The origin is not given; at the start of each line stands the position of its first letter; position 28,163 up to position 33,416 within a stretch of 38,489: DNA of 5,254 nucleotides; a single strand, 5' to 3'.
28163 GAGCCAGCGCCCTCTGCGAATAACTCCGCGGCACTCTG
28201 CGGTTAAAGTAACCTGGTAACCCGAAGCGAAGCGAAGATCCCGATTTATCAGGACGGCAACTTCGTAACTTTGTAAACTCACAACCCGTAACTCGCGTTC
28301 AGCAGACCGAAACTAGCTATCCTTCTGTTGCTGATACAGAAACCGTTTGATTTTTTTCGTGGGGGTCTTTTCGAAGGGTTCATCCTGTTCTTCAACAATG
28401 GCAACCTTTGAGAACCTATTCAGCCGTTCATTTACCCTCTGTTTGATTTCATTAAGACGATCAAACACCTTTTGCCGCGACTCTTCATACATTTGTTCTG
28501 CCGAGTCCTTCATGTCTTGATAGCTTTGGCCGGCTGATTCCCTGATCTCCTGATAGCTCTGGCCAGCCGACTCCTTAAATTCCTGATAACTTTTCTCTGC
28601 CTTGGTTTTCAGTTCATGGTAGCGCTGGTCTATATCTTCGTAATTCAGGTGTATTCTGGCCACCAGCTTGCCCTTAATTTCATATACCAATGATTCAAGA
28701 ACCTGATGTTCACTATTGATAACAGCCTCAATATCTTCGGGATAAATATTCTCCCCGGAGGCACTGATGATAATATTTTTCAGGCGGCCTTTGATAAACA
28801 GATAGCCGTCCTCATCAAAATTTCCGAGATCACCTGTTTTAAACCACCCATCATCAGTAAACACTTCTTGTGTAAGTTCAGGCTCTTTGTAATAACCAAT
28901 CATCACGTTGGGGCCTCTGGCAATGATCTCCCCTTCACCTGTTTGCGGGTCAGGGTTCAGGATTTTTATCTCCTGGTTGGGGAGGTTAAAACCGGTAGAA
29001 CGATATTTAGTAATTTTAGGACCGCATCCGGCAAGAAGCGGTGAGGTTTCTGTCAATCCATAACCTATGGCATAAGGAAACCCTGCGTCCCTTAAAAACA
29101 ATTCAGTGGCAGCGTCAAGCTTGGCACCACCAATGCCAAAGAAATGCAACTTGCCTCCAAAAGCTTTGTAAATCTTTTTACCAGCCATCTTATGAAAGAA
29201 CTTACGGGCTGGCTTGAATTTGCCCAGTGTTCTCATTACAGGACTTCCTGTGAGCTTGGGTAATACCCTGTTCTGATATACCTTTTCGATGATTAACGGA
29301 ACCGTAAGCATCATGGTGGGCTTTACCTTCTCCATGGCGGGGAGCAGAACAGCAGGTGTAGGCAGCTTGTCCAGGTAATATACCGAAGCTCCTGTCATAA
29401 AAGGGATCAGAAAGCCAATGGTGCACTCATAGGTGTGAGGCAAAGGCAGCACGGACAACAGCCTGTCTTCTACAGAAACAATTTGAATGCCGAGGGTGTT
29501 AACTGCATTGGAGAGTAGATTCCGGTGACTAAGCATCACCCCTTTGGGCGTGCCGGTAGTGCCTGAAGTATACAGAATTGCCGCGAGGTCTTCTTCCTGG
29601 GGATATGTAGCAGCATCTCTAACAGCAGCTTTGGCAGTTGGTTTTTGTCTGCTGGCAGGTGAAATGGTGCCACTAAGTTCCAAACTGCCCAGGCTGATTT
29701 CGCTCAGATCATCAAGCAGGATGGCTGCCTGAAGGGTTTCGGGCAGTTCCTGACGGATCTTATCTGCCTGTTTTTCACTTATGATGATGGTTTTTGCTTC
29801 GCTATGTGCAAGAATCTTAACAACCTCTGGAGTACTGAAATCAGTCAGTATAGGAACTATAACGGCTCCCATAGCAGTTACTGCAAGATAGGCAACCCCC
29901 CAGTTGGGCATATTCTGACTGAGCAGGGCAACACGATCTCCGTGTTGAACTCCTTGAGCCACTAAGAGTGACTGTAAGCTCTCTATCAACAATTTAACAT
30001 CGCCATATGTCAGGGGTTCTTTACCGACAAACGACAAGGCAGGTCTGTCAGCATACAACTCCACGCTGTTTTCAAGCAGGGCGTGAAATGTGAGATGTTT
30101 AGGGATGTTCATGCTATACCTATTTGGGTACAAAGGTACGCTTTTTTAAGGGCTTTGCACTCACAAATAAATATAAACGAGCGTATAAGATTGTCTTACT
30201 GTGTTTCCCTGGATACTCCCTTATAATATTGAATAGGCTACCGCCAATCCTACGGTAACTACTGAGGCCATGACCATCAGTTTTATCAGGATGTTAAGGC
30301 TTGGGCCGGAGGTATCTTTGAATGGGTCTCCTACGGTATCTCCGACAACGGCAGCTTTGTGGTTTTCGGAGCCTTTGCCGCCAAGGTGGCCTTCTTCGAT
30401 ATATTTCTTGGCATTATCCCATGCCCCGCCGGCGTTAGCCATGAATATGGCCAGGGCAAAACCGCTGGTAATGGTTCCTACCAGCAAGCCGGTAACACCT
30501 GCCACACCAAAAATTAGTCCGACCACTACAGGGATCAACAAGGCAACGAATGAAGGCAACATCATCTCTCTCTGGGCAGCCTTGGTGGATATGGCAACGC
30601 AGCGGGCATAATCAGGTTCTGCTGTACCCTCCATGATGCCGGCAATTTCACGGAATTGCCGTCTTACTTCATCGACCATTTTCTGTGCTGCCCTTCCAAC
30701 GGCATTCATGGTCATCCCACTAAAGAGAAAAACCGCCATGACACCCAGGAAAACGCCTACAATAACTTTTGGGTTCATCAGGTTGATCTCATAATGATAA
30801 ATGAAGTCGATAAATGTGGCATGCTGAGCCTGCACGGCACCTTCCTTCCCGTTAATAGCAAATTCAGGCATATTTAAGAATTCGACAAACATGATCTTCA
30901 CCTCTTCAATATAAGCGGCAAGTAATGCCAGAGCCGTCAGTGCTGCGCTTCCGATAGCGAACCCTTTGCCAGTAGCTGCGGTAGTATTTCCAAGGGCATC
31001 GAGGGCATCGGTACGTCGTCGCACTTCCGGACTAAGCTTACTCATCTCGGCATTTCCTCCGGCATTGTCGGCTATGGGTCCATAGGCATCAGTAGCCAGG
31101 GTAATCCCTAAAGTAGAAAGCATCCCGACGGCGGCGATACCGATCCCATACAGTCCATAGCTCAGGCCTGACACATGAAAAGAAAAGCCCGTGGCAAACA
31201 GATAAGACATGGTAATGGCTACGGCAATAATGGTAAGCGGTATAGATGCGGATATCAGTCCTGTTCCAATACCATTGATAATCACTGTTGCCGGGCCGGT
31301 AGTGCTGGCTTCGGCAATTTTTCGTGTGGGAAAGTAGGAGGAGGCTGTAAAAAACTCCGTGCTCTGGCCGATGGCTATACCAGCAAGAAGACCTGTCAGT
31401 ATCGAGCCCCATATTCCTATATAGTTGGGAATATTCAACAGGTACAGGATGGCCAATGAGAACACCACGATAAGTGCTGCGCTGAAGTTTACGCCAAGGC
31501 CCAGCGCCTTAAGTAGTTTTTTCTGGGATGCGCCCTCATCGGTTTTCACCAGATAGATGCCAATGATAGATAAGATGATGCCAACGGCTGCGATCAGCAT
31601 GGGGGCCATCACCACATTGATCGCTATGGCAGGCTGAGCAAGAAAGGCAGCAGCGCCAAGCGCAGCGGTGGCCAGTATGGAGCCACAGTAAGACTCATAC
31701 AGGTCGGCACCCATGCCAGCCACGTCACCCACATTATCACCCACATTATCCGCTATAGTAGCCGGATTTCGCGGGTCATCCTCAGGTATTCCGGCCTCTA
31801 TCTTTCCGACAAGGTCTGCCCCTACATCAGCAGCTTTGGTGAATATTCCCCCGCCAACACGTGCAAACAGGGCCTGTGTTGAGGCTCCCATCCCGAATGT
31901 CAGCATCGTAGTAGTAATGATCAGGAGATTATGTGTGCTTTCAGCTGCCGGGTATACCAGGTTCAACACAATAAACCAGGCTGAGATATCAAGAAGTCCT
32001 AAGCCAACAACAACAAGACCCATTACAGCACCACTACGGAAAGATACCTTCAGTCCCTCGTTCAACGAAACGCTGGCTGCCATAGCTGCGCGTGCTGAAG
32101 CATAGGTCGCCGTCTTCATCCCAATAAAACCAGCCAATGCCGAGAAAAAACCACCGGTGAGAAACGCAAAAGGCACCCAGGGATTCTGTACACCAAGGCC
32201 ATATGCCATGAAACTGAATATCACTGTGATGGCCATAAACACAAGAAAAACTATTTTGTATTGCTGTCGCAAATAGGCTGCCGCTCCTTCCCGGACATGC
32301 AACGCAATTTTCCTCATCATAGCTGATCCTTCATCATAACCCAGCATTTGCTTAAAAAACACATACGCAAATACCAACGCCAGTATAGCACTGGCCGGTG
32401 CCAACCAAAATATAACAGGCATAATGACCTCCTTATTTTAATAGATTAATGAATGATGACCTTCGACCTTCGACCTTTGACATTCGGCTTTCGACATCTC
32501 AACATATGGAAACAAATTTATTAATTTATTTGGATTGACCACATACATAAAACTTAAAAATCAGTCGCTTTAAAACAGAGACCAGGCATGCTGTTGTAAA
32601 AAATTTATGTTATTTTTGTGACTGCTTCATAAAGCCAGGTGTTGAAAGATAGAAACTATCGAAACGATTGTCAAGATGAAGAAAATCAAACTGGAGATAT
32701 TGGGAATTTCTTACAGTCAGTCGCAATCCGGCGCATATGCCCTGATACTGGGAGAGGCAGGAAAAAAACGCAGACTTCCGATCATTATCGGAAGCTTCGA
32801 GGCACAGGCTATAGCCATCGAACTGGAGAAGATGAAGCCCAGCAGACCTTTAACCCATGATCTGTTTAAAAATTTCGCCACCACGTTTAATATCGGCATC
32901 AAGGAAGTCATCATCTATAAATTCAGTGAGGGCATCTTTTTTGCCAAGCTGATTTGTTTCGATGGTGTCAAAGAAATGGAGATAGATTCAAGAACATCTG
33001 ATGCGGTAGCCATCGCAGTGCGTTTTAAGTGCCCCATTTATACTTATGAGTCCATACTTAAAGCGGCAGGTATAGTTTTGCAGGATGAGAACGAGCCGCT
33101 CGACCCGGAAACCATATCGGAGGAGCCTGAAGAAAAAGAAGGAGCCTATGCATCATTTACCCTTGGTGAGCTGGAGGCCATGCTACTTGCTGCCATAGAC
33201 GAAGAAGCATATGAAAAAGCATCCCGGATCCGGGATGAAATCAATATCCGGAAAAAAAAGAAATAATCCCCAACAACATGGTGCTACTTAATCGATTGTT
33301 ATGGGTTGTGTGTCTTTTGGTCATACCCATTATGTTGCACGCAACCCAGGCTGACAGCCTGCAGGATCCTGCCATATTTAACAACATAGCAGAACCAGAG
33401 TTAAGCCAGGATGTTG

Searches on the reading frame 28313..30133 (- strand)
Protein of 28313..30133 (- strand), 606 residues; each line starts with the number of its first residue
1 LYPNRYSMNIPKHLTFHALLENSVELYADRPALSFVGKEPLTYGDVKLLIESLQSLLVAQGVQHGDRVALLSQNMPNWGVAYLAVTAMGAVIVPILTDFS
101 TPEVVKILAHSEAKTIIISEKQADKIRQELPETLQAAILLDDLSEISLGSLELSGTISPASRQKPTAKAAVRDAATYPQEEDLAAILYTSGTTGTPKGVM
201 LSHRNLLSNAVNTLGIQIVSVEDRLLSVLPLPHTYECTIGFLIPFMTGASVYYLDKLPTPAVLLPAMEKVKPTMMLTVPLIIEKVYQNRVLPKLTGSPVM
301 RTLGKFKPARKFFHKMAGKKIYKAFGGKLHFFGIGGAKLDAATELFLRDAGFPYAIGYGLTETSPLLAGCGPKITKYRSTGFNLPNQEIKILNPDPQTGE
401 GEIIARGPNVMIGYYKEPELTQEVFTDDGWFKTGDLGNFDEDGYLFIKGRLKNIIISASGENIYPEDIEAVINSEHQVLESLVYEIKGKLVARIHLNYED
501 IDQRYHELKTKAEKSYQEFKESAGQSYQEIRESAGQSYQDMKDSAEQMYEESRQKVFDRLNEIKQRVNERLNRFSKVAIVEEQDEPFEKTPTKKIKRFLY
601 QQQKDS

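Call 24: search_protein_families(library=pfam, proteins=[window:28313-30133:-])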
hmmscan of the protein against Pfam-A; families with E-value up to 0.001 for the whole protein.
window:28313-30133:- (606 aa): 2 families
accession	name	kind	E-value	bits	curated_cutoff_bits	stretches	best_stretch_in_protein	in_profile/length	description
PF00501.34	AMP-binding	-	6.9e-80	269.1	29.9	1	21-415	2-384/384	AMP-binding enzyme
PF01442.23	Apolipoprotein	-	7.9e-06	26.1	90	1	505-572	79-146/190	Apolipoprotein A1/A4/E domain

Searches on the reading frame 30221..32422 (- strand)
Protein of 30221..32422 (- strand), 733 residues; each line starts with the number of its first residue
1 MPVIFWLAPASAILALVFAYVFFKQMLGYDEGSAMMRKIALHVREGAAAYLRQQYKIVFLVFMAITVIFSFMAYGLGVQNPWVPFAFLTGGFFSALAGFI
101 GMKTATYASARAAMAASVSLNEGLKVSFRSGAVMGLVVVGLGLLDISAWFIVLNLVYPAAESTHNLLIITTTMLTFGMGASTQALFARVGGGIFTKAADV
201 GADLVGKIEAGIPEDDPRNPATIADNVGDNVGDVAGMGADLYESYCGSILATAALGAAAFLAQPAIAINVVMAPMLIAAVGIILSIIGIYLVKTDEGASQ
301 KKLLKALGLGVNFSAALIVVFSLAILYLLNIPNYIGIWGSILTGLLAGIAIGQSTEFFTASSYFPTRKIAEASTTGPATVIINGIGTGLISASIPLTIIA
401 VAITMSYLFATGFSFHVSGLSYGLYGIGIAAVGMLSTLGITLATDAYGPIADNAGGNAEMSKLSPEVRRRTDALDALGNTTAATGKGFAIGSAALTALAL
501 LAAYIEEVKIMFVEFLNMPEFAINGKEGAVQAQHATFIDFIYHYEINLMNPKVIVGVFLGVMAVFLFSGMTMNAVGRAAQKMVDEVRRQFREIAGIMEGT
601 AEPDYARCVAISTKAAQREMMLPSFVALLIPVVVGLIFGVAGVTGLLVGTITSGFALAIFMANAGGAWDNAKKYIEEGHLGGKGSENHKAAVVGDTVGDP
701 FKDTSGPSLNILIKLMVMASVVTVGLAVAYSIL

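Call 24: search_protein_families(library=pfam, proteins=[window:30221-32422:-])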
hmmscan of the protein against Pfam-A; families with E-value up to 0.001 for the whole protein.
window:30221-32422:- (733 aa): 1 family
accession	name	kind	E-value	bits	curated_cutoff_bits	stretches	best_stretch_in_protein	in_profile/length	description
PF03030.21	H_PPase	-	3.1e-262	872.4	29.7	1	13-722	1-644/645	Inorganic H+ pyrophosphatase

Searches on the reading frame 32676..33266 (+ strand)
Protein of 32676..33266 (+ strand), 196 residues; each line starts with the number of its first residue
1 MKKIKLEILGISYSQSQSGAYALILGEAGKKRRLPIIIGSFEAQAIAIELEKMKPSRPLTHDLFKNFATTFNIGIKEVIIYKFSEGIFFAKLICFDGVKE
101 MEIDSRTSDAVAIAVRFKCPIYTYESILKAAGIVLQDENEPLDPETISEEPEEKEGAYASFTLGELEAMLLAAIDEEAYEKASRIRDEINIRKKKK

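Call 25: search_protein_families(library=pfam, proteins=[window:32676-33266:+])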
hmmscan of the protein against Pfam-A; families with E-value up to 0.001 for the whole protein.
window:32676-33266:+ (196 aa): 2 families
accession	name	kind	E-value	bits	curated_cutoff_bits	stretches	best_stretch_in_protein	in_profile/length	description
PF02577.19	BFN_dom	-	9.1e-40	135.4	27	1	23-134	1-110/112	Bifunctional nuclease domain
PF02151.25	UVR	-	3.6e-06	27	21.5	1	164-190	5-31/36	UvrB/uvrC motif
